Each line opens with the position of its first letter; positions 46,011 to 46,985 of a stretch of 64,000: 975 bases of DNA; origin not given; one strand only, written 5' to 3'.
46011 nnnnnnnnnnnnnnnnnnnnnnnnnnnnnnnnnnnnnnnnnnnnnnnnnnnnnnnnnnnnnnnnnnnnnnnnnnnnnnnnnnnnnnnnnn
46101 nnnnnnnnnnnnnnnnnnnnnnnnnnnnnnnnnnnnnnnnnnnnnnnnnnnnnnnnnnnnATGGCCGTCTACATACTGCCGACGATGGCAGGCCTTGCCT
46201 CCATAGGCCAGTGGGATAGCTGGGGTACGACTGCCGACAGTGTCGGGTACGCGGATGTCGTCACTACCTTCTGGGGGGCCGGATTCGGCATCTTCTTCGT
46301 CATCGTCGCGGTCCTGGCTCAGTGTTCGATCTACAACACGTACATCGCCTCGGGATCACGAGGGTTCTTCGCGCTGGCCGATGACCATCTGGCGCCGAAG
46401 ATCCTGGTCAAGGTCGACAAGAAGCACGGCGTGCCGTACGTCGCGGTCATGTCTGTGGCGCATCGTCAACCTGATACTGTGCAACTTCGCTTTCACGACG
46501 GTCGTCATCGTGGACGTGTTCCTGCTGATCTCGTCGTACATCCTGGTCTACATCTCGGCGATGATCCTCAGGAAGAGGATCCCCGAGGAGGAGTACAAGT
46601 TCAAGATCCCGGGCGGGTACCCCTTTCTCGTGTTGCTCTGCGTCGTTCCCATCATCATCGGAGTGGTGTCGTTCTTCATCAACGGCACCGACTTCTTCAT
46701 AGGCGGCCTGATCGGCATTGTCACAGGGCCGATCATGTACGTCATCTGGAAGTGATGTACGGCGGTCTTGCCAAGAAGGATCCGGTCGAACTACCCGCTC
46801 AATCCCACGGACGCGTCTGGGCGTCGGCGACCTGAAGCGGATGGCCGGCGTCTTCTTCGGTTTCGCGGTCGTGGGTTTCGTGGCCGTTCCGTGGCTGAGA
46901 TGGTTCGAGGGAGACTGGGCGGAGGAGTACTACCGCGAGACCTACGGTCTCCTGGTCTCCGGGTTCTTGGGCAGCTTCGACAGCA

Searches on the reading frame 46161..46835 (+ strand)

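Call 70: search_protein_families(library=pfam, proteins=[window:46161-46835:+], max_evalue=0.001)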
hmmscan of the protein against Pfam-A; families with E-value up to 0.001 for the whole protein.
window:46161-46835:+ (224 aa): 2 families
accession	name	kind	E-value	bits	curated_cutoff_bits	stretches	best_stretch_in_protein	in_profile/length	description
PF00324.27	AA_permease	-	6.3e-10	38.8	24.6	1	4-98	240-336/470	Amino acid permease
PF13520.12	AA_permease_2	-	7.7e-10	38.7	27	1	2-98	232-329/427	Amino acid permease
